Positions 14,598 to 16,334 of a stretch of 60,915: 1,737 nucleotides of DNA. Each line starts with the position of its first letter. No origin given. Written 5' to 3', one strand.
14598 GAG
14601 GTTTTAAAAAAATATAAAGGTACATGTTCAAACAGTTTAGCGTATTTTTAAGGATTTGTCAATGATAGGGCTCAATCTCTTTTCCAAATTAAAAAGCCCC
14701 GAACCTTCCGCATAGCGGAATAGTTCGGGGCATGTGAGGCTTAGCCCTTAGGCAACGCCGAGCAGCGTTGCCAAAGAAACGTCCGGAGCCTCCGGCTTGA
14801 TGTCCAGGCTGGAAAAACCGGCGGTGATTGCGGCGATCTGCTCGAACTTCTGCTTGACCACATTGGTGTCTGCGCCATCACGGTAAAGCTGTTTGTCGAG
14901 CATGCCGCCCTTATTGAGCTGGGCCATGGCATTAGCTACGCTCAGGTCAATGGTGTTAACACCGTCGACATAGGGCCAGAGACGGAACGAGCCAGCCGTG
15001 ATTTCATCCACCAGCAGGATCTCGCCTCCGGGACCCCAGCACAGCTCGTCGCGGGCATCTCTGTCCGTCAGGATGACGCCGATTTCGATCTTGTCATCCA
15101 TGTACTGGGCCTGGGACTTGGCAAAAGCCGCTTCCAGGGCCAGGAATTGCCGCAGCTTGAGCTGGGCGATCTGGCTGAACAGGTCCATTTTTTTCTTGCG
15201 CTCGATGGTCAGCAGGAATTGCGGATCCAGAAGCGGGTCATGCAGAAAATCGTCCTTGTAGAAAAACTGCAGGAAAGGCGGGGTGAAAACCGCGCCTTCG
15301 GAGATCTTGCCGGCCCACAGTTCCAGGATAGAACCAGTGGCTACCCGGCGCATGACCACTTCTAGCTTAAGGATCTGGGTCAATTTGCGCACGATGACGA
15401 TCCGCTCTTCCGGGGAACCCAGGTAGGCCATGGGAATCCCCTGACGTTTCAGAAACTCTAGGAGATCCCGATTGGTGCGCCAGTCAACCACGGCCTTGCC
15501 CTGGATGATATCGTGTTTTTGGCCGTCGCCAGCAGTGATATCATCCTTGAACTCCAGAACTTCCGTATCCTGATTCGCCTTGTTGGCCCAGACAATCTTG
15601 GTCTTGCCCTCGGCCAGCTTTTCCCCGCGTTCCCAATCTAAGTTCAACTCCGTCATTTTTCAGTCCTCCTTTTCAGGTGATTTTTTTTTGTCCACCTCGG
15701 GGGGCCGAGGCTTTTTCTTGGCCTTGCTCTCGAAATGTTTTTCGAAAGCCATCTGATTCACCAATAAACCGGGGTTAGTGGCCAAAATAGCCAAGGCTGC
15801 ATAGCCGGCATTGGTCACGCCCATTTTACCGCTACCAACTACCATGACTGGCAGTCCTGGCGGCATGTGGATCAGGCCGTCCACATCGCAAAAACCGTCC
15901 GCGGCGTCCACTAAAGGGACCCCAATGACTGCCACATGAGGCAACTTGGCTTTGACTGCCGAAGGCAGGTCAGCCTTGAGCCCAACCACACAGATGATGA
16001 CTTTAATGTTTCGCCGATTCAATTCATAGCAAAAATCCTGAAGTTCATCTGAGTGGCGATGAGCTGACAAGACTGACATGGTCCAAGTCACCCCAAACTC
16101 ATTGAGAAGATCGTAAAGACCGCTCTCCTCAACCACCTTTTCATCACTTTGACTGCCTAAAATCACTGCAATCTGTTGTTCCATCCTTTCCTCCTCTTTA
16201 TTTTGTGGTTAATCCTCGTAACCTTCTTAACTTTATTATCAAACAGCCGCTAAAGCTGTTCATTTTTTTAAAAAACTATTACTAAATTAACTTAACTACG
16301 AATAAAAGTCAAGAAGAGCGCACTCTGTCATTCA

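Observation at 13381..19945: GC-rich island encoding only the late purine pathway (purE-purC, purH, purB)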

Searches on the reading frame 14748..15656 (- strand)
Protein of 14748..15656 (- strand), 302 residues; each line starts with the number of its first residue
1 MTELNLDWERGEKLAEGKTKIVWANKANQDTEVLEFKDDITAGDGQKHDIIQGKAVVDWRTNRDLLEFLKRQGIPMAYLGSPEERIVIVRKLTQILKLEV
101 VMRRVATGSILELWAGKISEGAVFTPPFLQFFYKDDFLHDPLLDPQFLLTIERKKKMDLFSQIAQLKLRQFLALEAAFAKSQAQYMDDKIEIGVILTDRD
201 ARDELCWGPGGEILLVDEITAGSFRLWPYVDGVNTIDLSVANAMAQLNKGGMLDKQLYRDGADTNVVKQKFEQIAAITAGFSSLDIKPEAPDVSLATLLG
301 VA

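Call 6: search_protein_families(library=ncbifam, proteins=[window:14748-15656:-])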
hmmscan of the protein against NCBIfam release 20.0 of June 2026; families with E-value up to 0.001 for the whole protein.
window:14748-15656:- (302 aa): 1 family
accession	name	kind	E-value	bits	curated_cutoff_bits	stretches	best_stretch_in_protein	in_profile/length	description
TIGR00081.1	purC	equivalog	5.1e-27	95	189.9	1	12-227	6-214/279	phosphoribosylaminoimidazolesuccinocarboxamide synthase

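Call 30: search_solved_structures(query=window:14748-15656:-, max_evalue=0.001, show_alignments=2)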
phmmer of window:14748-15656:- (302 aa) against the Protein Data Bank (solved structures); distinct sequences matched with E-value up to 0.001: 10.
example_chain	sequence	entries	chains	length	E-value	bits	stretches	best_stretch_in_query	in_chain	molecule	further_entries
2yzl_A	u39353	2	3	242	5.5e-23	85.3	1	12-228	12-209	Phosphoribosylaminoimidazole-succinocarboxamide synthase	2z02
4ja0_A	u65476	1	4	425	1e-22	84.5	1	8-240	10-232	Phosphoribosylaminoimidazole carboxylase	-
1kut_A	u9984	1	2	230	3.8e-22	82.6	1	16-199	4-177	Phosphoribosylaminoimidazole-succinocarboxamide synthase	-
3kre_A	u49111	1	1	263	1.4e-19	74.2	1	8-228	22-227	Phosphoribosylaminoimidazole-succinocarboxamide synthase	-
2h31_A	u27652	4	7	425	5.2e-18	69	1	11-233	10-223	Multifunctional protein ADE2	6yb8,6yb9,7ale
3nua_A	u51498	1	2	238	1e-17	68.1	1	12-231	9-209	Phosphoribosylaminoimidazole-succinocarboxamide synthase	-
2ywv_A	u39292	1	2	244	9.5e-17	64.9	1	12-228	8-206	Phosphoribosylaminoimidazole succinocarboxamide synthetase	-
2gqr_A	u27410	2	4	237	3.9e-16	62.9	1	12-204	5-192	Phosphoribosylaminoimidazole-succinocarboxamide synthase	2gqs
3u54_A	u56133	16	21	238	2.7e-15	60.1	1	16-228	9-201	Phosphoribosylaminoimidazole-succinocarboxamide synthase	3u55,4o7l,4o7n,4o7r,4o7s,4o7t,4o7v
4fe2_A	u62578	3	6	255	1.7e-12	50.9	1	15-232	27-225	Phosphoribosylaminoimidazole-succinocarboxamide synthase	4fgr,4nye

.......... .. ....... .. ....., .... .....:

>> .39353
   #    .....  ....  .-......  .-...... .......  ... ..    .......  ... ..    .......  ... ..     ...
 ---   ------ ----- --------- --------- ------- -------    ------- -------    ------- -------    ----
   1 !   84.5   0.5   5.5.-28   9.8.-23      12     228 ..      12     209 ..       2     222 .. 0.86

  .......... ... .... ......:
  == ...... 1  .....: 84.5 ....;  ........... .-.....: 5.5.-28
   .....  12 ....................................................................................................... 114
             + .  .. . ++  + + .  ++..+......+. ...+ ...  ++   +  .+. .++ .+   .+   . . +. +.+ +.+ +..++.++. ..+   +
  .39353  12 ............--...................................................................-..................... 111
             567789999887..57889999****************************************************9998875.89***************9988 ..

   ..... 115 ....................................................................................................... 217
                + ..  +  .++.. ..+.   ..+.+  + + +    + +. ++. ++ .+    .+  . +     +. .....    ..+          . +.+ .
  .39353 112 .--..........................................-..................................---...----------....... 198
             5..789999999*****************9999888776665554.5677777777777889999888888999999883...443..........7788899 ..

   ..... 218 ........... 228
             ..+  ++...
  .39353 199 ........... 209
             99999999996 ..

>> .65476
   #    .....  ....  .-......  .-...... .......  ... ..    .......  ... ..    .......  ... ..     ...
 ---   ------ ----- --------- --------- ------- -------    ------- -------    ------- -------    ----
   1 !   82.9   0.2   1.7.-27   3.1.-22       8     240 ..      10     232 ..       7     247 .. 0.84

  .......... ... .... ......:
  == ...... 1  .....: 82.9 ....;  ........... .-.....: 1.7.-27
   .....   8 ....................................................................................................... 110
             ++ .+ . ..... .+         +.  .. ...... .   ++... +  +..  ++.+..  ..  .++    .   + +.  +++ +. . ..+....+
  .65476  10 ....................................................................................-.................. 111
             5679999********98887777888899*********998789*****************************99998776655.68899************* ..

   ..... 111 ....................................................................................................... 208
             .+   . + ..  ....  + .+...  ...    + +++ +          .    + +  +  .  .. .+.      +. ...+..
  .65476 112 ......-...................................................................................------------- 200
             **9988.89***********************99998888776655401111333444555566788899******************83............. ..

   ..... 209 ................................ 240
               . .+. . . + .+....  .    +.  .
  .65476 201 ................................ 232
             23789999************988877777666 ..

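Call 33: find_homologous_proteins(query=window:14748-15656:-)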
Query window:14748-15656:- (302 aa): 1708 proteins with E <= 0.001 among 3350 candidates; the best 120 are listed.
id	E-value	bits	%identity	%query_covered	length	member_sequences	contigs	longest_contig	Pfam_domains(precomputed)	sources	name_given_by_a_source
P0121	9.2e-196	667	100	100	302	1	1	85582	PF01259.25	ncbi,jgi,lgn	-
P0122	2.8e-165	567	85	100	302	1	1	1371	PF01259.25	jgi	-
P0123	8.0e-153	526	81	99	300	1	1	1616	PF01259.25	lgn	-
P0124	4.1e-152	524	79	99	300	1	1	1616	PF01259.25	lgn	-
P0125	4.6e-145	501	76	99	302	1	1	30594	PF01259.25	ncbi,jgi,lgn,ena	ncbi:MAG: phosphoribosylaminoimidazolesuccinocarboxamide synthase [Patescibacteria group bacterium]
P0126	5.0e-91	324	58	91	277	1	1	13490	PF01259.25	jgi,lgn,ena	-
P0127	2.4e-75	272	79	55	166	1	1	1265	PF01259.25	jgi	jgi:phosphoribosylaminoimidazole-succinocarboxamide synthase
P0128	2.4e-70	256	48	92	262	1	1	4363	PF01259.25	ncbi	-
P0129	4.5e-70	255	48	94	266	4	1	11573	PF01259.25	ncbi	-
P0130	6.1e-70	254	46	93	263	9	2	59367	PF01259.25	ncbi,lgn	-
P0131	9.1e-70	254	50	90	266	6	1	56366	PF01259.25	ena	-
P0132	1.9e-69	253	49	90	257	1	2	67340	PF01259.25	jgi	jgi:phosphoribosylaminoimidazole-succinocarboxamide synthase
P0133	3.3e-69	252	47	93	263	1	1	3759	PF01259.25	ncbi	ncbi:MAG: phosphoribosylaminoimidazolesuccinocarboxamide synthase [bacterium]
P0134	4.2e-69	252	47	93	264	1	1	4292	PF01259.25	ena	-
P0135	6.3e-69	251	47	93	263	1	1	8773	PF01259.25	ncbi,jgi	-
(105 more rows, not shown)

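Call 34: find_encoding_contigs(protein=P0125, flank=10000, max_places=2)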
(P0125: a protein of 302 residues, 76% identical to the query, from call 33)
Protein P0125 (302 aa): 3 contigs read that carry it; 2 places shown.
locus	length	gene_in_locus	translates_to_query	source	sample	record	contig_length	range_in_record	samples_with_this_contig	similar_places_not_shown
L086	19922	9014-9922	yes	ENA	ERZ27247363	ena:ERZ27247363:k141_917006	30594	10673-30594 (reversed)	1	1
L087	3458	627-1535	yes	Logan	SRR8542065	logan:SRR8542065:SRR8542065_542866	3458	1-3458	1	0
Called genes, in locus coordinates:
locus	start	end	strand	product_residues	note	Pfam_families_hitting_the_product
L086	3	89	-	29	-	?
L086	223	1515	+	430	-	PF00764:Arginosuc_synth, PF20979:Arginosuc_syn_C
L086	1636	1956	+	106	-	PF00829:Ribosomal_L21p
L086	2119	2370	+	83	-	-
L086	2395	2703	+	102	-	-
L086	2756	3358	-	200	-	PF21176:RecR_HhH, PF02132:RecR_ZnF, PF01751:Toprim, PF13662:Toprim_4, PF21175:RecR_C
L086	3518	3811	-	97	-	PF02575:YbaB_DNA_bd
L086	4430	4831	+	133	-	-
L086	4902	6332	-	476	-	PF00772:DnaB, PF03796:DnaB_C, PF13481:AAA_25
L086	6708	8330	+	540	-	PF00206:Lyase_1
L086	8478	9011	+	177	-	PF00731:AIRC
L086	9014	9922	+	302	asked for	PF01259:SAICAR_synt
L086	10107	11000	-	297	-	-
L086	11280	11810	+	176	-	-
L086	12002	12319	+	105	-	-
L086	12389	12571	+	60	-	-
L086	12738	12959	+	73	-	-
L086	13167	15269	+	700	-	PF00580:UvrD-helicase, PF01443:Viral_helicase1 (faint), PF13245:AAA_19, PF13604:AAA_30 (faint), PF13361:UvrD_C, PF13538:UvrD_C_2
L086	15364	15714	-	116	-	-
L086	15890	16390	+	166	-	PF01661:Macro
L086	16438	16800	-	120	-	-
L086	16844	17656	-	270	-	PF00763:THF_DHG_CYH, PF02882:THF_DHG_CYH_C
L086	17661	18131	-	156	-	PF18931:DUF5680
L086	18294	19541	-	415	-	PF00464:SHMT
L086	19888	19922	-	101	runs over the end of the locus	PF07963:N_methyl (weak)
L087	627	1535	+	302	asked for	PF01259:SAICAR_synt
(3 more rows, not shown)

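Call 35: find_encoding_contigs(protein=P0126, flank=10000, max_places=2)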
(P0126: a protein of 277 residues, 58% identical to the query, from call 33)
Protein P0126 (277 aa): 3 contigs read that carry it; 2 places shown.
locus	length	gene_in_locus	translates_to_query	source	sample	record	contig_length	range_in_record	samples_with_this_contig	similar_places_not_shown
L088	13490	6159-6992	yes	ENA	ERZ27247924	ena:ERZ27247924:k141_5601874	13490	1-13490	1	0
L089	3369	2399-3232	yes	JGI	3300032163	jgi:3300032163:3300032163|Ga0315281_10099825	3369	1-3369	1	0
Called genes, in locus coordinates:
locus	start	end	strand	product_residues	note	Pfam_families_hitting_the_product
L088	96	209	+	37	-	-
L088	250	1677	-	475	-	PF00772:DnaB, PF03796:DnaB_C, PF13481:AAA_25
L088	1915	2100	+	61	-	-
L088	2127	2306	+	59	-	-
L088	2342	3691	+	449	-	PF00206:Lyase_1, PF10397:ADSL_C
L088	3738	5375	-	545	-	PF02142:MGS, PF01808:AICARFT_IMPCHas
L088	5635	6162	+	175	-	PF00731:AIRC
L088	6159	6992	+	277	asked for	PF01259:SAICAR_synt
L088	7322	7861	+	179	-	-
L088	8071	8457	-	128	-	-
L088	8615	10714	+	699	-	PF00580:UvrD-helicase, PF01443:Viral_helicase1 (faint), PF13245:AAA_19, PF13361:UvrD_C, PF13538:UvrD_C_2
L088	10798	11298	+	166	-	PF01661:Macro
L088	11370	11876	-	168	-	-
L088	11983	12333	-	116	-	-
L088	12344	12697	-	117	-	-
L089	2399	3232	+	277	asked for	PF01259:SAICAR_synt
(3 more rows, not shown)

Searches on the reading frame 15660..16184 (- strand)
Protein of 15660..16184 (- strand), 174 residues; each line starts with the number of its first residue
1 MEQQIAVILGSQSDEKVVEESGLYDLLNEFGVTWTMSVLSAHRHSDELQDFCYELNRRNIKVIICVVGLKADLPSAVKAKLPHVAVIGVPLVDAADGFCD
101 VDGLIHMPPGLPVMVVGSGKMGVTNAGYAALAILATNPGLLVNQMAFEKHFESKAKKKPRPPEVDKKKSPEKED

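Call 6: search_protein_families(library=ncbifam, proteins=[window:15660-16184:-])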
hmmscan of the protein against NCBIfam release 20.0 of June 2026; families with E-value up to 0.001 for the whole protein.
window:15660-16184:- (174 aa): 2 families
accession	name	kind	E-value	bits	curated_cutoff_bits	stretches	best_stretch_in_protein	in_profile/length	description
TIGR01162.1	purE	equivalog_domain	9.3e-29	99.9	149.6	1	5-146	1-138/156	5-(carboxyamino)imidazole ribonucleotide mutase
NF033503.1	LarB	equivalog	0.00013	21.8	175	1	3-91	80-163/209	nickel pincer cofactor biosynthesis protein LarB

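Call 29: search_solved_structures(query=window:15660-16184:-, max_evalue=0.001, show_alignments=3)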
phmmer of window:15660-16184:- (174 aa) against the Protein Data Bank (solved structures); distinct sequences matched with E-value up to 0.001: 34.
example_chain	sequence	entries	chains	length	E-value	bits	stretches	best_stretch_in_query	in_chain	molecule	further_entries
1xmp_A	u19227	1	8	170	1.4e-18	70.4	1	2-136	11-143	phosphoribosylaminoimidazole carboxylase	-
4grd_A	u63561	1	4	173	1.4e-18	70.4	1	5-148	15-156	Phosphoribosylaminoimidazole carboxylase catalytic subunit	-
4ay3_A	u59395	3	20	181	1.7e-18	70.1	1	2-136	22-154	N5-CARBOXYAMINOIMIDAZOLE RIBONUCLEOTIDE MUTASE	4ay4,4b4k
3ors_A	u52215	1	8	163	2e-18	69.9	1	4-150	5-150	N5-Carboxyaminoimidazole Ribonucleotide Mutase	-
1o4v_A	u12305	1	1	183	2.7e-17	66.2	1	4-137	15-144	phosphoribosylaminoimidazole mutase PurE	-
3opq_A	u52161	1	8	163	3.3e-17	65.9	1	2-136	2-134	Phosphoribosylaminoimidazole carboxylase,catalytic subunit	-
3oow_A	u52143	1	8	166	3.5e-17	65.9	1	2-136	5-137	Phosphoribosylaminoimidazole carboxylase,catalytic subunit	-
2ywx_A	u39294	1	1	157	3.6e-16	62.6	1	5-158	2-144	Phosphoribosylaminoimidazole carboxylase catalytic subunit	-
3kuu_A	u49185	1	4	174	5.1e-16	62.1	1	4-150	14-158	Phosphoribosylaminoimidazole carboxylase catalytic subunit PurE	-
6o55_A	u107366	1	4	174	1.2e-15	60.8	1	5-162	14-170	N5-carboxyaminoimidazole ribonucleotide mutase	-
1qcz_A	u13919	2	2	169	1.3e-15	60.8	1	4-141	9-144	N5-CARBOXYAMINOIMIDAZOLE RIBONUCLEOTIDE MUTASE | Phosphoribosylaminoimidazole carboxylase catalytic subunit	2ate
1d7a_A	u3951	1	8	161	1.3e-15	60.8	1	4-141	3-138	PHOSPHORIBOSYLAMINOIMIDAZOLE CARBOXYLASE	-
2nsl_A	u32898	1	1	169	1.3e-14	57.6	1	4-141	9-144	Phosphoribosylaminoimidazole carboxylase catalytic subunit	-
3lp6_A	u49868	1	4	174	1.4e-14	57.4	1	4-151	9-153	Phosphoribosylaminoimidazole carboxylase catalytic subunit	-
2nsh_A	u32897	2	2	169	1.7e-14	57.1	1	4-141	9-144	Phosphoribosylaminoimidazole carboxylase catalytic subunit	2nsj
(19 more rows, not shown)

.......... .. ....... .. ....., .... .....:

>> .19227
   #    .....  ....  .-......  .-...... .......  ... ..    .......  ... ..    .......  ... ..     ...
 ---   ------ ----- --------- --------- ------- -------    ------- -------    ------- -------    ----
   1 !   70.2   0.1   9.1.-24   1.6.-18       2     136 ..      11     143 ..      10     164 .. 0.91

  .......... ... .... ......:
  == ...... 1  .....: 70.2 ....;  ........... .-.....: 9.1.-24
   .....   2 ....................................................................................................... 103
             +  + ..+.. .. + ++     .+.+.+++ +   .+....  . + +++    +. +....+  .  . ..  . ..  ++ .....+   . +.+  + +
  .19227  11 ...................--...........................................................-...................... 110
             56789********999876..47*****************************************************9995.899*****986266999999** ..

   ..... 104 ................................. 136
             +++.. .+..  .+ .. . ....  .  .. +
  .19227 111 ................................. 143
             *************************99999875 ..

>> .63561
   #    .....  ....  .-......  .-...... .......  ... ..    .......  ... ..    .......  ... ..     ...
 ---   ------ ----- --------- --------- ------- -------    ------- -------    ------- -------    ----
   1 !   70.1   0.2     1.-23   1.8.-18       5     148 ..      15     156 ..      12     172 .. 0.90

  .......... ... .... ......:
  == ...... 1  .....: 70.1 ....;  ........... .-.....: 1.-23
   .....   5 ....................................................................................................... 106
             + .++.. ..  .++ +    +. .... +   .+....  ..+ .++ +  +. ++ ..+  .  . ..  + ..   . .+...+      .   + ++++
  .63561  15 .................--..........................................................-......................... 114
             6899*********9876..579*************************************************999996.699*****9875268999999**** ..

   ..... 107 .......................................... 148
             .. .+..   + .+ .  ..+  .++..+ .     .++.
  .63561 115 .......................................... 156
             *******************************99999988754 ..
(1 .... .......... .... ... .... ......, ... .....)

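Call 84: search_protein_representatives(protein=window:15660-16184:-)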
Query: 174 residues. Proteins with E-value up to 0.001 (for the whole library): 2763; up to 1e-10: 564; up to 1e-30: 1. The best 150 are listed.
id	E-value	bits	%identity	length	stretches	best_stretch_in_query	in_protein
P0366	1.4e-110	382.9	100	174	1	1-174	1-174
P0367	3.6e-25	104.9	30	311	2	1-138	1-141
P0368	1.4e-23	99.8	40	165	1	3-139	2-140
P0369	3.1e-23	98.6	38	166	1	4-167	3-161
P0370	4.3e-23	98.2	38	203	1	4-141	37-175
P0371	6.7e-23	97.6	44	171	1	4-141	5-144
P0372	1.4e-22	96.5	39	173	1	2-150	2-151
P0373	1.8e-22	96.1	36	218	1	5-163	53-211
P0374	7.4e-22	94.2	39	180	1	1-160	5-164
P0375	1.7e-21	93.0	38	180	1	4-159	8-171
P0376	3.2e-21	92.1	40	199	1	6-157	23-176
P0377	6.3e-21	91.1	40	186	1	4-137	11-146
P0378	7.8e-21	90.8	35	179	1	4-141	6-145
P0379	1.0e-20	90.4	34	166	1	4-144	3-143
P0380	1.3e-20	90.1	42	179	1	3-136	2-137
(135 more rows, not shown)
